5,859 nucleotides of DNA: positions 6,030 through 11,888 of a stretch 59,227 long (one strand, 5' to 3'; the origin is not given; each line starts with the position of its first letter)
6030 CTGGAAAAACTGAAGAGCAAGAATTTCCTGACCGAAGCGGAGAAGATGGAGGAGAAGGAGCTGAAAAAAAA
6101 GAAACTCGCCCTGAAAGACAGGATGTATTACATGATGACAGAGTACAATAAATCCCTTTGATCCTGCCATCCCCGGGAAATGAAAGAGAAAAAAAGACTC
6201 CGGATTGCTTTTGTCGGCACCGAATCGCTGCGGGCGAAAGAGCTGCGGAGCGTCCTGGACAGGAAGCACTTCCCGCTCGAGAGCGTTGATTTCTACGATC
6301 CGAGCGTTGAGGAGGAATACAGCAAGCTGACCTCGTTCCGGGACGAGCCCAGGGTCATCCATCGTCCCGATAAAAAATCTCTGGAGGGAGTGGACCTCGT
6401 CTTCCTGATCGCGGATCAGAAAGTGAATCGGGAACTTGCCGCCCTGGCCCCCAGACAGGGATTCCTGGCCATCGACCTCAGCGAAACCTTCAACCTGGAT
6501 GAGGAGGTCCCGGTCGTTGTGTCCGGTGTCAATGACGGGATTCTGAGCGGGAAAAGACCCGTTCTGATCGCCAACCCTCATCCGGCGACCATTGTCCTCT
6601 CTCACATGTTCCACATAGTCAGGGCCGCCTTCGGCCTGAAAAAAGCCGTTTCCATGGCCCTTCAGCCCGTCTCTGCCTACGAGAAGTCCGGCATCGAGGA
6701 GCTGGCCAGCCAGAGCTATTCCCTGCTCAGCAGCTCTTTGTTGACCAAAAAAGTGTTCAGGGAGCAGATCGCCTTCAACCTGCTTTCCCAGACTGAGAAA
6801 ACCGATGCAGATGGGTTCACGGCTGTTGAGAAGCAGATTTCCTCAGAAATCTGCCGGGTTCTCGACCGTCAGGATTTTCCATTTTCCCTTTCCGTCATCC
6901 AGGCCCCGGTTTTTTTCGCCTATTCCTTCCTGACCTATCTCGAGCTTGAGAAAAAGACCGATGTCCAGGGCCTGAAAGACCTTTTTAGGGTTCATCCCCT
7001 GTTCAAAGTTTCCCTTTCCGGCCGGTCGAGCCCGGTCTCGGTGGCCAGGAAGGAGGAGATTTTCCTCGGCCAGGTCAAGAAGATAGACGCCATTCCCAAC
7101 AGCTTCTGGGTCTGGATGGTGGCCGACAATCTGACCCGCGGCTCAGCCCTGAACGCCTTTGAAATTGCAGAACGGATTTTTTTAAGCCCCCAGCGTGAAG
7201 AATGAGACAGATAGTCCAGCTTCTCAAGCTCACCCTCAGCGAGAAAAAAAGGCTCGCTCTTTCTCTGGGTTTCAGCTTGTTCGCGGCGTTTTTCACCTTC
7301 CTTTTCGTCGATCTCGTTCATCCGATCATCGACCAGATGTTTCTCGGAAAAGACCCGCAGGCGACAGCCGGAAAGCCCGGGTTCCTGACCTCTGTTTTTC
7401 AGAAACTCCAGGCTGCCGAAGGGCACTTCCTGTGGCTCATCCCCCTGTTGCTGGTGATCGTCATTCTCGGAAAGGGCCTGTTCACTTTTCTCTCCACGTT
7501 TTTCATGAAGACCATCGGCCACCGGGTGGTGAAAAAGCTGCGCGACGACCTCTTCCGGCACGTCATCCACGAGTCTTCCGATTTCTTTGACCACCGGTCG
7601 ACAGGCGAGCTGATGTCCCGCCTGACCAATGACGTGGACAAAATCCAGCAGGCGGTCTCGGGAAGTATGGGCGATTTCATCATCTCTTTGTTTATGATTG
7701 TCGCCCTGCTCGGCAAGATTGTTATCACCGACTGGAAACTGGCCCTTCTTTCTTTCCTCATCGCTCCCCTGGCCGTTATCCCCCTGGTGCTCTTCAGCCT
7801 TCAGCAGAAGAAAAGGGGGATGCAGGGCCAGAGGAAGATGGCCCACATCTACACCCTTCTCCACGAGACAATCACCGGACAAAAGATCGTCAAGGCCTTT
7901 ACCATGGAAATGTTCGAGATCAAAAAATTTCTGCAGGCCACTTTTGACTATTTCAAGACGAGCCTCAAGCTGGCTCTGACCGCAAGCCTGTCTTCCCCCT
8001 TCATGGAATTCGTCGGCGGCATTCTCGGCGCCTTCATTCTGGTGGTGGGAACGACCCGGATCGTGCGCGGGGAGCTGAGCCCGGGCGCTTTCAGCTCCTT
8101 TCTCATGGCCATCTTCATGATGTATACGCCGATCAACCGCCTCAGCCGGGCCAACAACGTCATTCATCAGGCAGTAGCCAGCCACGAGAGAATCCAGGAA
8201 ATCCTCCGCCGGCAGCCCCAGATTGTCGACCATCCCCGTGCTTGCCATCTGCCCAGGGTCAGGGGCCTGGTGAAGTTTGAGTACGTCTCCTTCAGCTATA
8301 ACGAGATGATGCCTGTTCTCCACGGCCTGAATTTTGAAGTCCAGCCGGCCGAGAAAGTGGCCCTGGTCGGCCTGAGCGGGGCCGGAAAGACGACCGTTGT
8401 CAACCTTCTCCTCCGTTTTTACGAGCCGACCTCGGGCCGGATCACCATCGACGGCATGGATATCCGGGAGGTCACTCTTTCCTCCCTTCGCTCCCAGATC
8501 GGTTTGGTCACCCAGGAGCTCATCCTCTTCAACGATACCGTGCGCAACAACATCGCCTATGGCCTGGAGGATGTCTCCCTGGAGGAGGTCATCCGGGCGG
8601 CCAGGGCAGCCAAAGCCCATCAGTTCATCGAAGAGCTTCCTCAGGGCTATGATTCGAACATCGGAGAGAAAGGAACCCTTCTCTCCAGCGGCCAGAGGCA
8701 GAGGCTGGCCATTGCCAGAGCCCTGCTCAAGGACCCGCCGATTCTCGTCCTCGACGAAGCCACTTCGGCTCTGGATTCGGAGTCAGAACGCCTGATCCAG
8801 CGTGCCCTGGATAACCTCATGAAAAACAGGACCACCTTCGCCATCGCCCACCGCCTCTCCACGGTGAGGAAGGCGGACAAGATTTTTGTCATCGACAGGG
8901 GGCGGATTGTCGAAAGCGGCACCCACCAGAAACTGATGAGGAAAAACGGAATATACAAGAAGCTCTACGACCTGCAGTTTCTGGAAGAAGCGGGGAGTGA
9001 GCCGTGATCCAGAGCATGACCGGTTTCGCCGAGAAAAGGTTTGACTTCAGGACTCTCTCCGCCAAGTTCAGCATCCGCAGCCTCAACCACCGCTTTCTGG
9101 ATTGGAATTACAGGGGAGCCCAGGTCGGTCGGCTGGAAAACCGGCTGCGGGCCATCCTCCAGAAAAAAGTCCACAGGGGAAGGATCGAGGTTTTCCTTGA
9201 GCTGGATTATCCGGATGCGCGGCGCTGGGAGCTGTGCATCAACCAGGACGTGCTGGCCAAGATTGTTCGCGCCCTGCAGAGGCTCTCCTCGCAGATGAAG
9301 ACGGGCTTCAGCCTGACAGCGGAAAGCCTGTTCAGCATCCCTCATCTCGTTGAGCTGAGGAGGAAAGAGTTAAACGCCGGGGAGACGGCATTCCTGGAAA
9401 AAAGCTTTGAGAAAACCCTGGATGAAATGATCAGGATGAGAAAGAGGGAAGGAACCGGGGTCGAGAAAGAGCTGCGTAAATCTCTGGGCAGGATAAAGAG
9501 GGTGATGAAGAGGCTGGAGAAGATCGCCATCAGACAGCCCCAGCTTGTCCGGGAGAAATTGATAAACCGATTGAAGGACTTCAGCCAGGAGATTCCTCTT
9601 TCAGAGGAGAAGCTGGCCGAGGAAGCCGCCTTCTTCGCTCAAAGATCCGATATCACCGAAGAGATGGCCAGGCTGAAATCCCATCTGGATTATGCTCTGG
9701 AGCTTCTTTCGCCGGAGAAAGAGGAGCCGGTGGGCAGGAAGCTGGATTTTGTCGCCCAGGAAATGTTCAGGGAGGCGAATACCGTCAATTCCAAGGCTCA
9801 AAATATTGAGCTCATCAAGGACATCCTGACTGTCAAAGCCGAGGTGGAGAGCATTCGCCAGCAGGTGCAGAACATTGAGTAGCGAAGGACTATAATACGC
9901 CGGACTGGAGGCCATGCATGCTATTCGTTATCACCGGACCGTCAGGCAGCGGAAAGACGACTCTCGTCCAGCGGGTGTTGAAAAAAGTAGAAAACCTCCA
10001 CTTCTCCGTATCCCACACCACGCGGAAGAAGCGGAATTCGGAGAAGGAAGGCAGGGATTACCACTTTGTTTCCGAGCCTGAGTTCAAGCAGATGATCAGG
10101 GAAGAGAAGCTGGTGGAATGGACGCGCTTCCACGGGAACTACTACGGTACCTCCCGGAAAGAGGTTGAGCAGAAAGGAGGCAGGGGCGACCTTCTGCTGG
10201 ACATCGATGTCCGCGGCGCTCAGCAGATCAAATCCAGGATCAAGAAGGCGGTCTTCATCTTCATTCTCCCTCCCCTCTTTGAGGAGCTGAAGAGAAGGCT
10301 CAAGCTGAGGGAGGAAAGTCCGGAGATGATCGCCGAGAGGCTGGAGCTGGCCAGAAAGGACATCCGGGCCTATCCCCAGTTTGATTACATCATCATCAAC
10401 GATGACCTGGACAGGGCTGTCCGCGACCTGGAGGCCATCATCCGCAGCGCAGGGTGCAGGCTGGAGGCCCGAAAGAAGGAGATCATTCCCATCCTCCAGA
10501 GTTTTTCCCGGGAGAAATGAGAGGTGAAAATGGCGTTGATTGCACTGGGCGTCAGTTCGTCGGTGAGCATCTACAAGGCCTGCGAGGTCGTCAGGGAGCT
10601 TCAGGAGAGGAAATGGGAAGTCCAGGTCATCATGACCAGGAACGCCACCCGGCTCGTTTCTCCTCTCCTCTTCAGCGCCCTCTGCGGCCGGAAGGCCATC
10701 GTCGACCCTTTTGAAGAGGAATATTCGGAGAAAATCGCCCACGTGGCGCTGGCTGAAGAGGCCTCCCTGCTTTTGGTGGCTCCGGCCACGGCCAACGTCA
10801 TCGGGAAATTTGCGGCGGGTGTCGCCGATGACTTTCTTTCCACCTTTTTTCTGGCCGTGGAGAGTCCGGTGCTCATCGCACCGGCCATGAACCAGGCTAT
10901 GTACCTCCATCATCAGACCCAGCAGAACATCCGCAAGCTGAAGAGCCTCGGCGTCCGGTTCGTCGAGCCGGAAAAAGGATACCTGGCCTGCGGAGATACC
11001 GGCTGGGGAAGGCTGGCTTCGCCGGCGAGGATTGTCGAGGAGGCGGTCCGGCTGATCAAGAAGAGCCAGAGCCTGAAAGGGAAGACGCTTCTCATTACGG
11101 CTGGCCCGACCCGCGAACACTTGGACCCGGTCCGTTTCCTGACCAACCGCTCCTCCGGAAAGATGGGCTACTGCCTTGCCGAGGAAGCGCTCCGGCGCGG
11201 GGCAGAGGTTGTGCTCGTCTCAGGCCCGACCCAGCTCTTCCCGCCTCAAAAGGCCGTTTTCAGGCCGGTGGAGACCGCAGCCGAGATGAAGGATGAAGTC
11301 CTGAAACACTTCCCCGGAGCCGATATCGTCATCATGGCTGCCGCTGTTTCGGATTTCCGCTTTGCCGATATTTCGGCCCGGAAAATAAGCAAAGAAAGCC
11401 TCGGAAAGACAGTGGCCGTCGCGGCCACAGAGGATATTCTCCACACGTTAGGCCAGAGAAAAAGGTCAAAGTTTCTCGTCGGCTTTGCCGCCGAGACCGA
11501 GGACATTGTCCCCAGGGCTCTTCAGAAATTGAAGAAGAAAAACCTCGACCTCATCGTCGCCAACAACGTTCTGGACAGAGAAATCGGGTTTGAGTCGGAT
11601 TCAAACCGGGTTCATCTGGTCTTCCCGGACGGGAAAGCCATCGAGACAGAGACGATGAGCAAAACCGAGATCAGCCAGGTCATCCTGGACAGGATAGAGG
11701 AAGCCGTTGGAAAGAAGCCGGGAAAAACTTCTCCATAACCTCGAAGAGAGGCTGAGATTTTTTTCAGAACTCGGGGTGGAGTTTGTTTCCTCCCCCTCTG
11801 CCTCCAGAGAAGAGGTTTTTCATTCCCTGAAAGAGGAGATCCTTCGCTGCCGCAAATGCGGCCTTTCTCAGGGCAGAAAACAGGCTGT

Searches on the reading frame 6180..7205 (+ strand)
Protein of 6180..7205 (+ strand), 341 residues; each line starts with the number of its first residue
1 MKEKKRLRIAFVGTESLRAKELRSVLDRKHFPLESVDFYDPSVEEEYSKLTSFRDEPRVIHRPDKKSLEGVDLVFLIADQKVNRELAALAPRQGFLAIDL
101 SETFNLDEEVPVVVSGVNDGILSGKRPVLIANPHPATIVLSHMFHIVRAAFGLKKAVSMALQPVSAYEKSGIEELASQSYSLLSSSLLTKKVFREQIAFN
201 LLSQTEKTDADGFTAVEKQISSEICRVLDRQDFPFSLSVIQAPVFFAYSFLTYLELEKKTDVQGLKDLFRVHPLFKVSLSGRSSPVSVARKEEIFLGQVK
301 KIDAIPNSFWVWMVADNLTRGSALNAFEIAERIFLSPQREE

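Call 8: search_protein_families(library=pfam, proteins=[window:6180-7205:+], max_evalue=0.00001)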
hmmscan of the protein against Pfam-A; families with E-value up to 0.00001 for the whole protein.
window:6180-7205:+ (341 aa): 2 families
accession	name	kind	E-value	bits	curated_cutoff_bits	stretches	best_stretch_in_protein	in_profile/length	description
PF02774.23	Semialdhyde_dhC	-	8.3e-16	59.1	26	1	149-319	7-183/184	Semialdehyde dehydrogenase, dimerisation domain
PF01118.30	Semialdhyde_dh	-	1e-11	45.8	26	1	8-118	1-114/121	Semialdehyde dehydrogenase, NAD binding domain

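Call 47: search_protein_families(library=ncbifam, proteins=[window:6180-7205:+], max_evalue=0.00001)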
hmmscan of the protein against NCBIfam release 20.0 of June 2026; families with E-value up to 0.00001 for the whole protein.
window:6180-7205:+ (341 aa): 7 families
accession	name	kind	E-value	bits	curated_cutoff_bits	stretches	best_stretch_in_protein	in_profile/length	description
NF011456.0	PRK14874.1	equivalog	2.3e-48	165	223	1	5-333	3-340/346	aspartate-semialdehyde dehydrogenase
NF004224.0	PRK05671.1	equivalog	1.1e-46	159.9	284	1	5-332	3-330/336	aspartate-semialdehyde dehydrogenase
TIGR01296.1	asd_B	equivalog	2.6e-45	155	324.2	1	8-332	1-335/339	aspartate-semialdehyde dehydrogenase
NF005957.0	PRK08040.1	equivalog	1.6e-33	116.6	273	1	9-333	7-330/336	aspartate-semialdehyde dehydrogenase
NF005229.0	PRK06728.1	equivalog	1.5e-32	112.8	628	1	5-333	4-341/347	aspartate-semialdehyde dehydrogenase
NF005368.0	PRK06901.1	equivalog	7.8e-12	45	437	1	68-334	64-319/323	oxidoreductase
TIGR00978.1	asd_EA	equivalog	2.2e-07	30.3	301.2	1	60-175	63-187/342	aspartate-semialdehyde dehydrogenase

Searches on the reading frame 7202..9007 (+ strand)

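Call 8: search_protein_families(library=pfam, proteins=[window:7202-9007:+], max_evalue=0.00001)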
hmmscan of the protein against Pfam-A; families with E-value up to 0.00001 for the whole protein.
window:7202-9007:+ (601 aa): 3 families
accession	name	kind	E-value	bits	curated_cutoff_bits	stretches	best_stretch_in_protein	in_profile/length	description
PF00664.28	ABC_membrane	-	5.5e-49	167.7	28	1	27-308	10-271/274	ABC transporter transmembrane region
PF00005.33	ABC_tran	-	1.1e-34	120.4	25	1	373-522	1-137/137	ABC transporter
PF02463.25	SMC_N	-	1.4e-07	31.6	40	1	400-564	97-211/220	RecF/RecN/SMC N terminal domain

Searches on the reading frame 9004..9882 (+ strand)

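Call 8: search_protein_families(library=pfam, proteins=[window:9004-9882:+], max_evalue=0.00001)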
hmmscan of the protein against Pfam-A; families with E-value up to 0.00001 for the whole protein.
window:9004-9882:+ (292 aa): 2 families
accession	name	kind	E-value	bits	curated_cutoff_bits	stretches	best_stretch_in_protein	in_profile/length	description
PF08340.16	YicC-like_C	-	3.3e-35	121.3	27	1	178-292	8-120/120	Endoribonuclease YicC-like, C-terminal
PF03755.18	YicC-like_N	-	1.3e-29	104.1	25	1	2-152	1-153/156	Endoribonuclease YicC-like, N-terminal region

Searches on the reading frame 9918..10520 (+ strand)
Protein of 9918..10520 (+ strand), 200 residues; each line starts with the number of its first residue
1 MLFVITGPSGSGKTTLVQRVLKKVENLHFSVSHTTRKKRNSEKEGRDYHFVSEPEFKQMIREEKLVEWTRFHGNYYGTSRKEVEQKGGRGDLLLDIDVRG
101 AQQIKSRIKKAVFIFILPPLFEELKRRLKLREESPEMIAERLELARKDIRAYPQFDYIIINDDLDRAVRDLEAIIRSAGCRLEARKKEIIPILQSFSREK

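Call 8: search_protein_families(library=pfam, proteins=[window:9918-10520:+], max_evalue=0.00001)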
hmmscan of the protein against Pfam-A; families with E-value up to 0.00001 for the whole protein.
window:9918-10520:+ (200 aa): 4 families
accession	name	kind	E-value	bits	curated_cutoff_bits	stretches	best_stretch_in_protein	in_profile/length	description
PF00625.27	Guanylate_kin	-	3.5e-46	157.6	25.2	1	3-177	5-181/182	Guanylate kinase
PF13238.12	AAA_18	-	1.2e-07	32.7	29.4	1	4-143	2-123/128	AAA domain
PF03266.21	NTPase_1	-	4.9e-06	26.9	23.9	1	3-63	2-64/168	NTPase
PF01637.24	ATPase_2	-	5.4e-06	26.8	33.2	0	3-105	23-79/225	ATPase domain predominantly from Archaea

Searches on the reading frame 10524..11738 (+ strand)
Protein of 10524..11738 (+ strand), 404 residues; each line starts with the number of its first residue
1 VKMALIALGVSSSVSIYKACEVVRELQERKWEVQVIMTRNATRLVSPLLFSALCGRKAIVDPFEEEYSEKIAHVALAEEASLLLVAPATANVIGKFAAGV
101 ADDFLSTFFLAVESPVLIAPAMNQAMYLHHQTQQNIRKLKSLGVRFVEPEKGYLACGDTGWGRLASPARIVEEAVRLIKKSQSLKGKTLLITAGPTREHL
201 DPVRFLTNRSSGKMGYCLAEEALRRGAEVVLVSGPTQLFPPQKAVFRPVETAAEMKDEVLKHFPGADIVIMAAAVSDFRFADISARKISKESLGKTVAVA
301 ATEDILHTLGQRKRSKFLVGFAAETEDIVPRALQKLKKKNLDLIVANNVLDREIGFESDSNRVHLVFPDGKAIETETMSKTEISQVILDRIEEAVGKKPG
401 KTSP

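Call 8: search_protein_families(library=pfam, proteins=[window:10524-11738:+], max_evalue=0.00001)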
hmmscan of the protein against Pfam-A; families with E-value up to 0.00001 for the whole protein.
window:10524-11738:+ (404 aa): 2 families
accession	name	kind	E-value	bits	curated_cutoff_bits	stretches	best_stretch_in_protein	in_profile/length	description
PF04127.22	DFP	-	3.2e-68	229.7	22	1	184-366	1-186/186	DNA/pantothenate metabolism flavoprotein C-terminal domain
PF02441.25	Flavoprotein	-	5.3e-30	104.6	22.7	1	6-175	3-159/162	Flavoprotein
